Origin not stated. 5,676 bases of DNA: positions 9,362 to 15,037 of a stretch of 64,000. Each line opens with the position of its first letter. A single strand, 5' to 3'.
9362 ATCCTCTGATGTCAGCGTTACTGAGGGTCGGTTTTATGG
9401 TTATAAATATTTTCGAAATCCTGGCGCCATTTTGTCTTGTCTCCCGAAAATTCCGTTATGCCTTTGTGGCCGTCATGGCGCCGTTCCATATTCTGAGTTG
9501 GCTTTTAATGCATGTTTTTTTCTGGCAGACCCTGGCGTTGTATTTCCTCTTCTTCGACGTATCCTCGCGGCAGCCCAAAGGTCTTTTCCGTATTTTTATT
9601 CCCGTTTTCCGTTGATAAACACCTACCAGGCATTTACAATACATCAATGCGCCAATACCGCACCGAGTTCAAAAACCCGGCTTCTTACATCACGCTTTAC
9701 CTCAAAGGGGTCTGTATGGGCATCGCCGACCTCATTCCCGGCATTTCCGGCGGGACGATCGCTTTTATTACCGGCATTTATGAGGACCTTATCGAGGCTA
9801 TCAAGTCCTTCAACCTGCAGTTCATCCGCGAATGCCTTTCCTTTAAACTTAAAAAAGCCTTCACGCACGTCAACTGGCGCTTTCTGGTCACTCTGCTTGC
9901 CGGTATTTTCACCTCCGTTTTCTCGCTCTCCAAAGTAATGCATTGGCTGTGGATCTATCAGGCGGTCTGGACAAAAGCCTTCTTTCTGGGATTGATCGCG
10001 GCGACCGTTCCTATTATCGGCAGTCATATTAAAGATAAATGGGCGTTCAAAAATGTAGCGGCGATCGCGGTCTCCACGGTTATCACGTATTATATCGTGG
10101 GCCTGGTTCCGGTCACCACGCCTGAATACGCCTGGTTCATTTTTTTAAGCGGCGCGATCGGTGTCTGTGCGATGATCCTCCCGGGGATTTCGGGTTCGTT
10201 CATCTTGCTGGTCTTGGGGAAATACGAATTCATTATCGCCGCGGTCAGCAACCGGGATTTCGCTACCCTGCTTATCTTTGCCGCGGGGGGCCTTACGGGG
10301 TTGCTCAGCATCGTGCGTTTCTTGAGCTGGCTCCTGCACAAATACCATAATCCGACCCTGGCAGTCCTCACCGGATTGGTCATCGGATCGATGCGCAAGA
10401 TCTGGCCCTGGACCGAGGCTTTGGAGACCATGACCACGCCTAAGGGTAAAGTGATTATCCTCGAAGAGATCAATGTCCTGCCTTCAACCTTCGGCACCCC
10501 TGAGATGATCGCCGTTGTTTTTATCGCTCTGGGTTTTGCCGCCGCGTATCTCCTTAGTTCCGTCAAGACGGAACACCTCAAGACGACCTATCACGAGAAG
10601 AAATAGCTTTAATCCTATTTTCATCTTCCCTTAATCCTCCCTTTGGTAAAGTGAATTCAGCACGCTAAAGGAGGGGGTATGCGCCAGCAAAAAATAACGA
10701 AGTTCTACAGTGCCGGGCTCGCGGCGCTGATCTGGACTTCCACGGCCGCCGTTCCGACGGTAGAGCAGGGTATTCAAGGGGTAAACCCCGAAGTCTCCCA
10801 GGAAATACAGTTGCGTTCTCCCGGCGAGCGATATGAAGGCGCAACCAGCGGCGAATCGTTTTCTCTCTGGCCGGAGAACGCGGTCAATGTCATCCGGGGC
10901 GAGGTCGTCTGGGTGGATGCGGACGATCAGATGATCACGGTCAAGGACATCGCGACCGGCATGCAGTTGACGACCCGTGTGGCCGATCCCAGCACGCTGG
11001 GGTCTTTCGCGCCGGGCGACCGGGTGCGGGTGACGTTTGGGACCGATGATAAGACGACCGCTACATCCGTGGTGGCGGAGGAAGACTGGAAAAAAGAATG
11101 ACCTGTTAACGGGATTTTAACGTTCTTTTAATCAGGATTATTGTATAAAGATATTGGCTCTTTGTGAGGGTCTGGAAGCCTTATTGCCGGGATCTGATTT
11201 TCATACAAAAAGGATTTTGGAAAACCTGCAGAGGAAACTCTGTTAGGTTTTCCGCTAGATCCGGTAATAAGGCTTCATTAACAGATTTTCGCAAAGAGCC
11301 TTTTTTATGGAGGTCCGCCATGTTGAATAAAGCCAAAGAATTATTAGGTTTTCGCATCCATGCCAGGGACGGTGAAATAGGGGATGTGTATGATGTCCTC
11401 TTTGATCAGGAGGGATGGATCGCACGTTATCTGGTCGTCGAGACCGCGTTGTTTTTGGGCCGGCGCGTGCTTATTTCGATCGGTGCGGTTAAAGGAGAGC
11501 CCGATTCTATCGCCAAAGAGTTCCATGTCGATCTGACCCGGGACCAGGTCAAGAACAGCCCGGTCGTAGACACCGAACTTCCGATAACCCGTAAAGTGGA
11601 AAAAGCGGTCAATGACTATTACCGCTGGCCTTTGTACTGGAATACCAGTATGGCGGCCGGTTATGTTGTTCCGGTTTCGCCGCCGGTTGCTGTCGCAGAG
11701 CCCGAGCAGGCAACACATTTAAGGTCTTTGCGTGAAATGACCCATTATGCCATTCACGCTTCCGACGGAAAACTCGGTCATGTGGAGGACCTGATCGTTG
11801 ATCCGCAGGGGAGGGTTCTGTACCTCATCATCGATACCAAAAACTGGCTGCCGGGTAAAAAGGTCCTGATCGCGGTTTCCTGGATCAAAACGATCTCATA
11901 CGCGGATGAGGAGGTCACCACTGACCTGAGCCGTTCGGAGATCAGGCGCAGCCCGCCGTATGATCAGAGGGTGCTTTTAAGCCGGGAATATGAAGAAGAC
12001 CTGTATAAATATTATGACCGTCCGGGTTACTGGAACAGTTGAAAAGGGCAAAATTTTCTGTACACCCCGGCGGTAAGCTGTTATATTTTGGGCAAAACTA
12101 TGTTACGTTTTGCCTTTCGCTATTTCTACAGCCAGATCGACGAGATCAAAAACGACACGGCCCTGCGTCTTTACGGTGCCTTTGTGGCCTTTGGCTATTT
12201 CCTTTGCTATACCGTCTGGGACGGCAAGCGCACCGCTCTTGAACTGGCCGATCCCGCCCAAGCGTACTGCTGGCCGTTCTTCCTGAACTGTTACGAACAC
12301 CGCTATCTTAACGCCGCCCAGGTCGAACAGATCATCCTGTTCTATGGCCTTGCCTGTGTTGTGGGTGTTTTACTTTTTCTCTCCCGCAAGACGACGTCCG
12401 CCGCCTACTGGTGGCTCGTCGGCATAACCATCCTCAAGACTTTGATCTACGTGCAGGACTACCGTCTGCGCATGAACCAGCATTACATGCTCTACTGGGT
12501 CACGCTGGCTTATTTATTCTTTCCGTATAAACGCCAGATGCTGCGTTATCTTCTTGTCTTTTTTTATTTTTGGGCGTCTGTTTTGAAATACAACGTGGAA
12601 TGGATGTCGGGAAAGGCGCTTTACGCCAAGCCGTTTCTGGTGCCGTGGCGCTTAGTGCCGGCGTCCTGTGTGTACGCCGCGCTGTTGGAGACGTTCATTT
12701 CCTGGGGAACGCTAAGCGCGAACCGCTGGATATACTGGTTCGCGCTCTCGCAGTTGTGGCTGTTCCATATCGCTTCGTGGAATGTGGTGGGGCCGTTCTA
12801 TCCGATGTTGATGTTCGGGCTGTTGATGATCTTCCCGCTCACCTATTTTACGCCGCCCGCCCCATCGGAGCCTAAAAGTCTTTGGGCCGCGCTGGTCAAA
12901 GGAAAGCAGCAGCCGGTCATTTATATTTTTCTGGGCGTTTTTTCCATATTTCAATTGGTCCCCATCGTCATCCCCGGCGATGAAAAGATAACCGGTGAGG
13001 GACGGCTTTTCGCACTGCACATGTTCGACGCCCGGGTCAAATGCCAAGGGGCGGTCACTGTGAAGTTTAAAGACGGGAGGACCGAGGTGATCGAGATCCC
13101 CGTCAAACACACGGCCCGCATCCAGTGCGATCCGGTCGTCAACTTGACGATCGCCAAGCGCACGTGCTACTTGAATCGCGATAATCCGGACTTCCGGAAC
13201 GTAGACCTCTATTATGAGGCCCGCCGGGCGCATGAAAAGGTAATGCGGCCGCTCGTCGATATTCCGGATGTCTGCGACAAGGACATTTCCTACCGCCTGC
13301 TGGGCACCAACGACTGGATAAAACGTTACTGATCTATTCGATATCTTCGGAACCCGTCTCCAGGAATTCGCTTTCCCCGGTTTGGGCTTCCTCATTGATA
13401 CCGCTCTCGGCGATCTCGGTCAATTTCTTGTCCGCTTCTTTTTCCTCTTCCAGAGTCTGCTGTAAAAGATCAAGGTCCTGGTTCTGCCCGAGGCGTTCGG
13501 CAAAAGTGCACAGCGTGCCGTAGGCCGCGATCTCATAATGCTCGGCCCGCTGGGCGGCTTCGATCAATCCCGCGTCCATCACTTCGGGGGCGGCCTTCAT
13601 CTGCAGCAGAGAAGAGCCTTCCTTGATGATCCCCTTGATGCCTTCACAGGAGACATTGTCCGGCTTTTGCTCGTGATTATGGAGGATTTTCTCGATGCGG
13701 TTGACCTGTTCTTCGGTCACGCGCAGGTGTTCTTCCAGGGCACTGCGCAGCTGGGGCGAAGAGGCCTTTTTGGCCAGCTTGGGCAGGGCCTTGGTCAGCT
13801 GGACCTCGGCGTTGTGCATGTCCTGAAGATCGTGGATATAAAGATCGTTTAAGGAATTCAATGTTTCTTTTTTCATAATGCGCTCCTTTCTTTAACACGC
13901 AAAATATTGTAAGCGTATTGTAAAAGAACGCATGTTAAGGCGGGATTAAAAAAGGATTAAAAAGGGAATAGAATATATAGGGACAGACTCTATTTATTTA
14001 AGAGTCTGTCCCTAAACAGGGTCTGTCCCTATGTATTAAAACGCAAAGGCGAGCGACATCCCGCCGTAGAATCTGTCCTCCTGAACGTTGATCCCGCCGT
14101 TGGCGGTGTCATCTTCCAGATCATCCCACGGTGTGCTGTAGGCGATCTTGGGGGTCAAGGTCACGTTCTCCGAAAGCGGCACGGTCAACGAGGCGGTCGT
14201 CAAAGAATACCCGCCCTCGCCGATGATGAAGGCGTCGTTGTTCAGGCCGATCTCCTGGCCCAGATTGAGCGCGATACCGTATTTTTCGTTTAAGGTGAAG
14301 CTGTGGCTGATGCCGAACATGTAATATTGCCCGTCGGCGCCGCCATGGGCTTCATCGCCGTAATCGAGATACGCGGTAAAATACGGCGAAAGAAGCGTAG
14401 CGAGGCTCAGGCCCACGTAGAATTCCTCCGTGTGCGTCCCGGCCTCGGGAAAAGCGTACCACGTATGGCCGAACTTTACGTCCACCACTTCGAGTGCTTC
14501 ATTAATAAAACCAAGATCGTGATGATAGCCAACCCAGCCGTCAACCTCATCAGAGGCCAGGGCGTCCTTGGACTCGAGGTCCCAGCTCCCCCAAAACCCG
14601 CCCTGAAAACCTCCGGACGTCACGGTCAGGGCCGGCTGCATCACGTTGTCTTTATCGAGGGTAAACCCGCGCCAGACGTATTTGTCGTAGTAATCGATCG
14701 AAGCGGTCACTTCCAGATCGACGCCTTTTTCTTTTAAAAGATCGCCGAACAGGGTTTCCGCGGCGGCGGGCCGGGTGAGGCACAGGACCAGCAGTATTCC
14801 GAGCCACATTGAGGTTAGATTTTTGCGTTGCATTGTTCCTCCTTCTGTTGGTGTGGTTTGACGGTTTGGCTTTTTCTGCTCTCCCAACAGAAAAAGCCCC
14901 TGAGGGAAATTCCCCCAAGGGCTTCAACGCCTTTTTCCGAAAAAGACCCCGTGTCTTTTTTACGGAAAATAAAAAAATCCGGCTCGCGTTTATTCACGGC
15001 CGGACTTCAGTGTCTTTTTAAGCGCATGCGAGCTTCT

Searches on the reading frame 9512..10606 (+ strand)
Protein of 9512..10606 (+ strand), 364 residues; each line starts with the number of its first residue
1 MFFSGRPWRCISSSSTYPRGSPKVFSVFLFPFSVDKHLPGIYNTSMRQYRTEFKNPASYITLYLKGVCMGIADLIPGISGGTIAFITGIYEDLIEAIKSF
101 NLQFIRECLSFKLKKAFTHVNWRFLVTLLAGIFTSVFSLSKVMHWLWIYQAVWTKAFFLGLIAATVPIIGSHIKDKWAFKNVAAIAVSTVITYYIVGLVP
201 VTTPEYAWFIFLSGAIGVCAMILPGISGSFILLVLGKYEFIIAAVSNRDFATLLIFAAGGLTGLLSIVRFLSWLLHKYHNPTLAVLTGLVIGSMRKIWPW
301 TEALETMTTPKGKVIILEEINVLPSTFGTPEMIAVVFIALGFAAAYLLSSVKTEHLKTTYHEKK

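Call 93: search_protein_families(library=pfam, proteins=[window:9512-10606:+], max_evalue=0.0001)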
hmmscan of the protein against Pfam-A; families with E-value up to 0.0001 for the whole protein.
window:9512-10606:+ (364 aa): 1 family
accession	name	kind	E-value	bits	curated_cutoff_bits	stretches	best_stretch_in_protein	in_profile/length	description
PF04018.18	VCA0040-like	-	7.7e-88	294.6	26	1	69-314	1-245/246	Undecaprenyl phosphate translocase-like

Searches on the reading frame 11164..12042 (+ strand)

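Call 93: search_protein_families(library=pfam, proteins=[window:11164-12042:+], max_evalue=0.0001)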
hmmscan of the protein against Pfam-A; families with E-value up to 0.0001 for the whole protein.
window:11164-12042:+ (292 aa): 1 family
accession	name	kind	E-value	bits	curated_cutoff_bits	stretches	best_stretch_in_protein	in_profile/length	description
PF05239.21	PRC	-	3.5e-14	53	21.2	1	200-253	18-71/78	PRC-barrel domain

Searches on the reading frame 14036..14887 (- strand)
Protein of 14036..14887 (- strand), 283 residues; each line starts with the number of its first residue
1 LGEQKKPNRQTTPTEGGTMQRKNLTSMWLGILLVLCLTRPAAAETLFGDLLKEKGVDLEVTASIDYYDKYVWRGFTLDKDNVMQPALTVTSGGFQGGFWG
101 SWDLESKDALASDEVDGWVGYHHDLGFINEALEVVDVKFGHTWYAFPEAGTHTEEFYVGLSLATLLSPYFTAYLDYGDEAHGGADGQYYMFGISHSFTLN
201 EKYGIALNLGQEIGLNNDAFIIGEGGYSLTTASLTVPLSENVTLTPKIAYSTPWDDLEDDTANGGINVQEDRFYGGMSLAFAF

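Call 93: search_protein_families(library=pfam, proteins=[window:14036-14887:-], max_evalue=0.0001)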
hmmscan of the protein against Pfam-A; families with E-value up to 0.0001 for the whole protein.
window:14036-14887:- (283 aa): 1 family
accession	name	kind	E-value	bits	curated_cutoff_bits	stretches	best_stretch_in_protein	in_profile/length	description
PF09694.16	Gcw_chp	-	7.2e-06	26.6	24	1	58-158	8-106/230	Bacterial protein of unknown function (Gcw_chp)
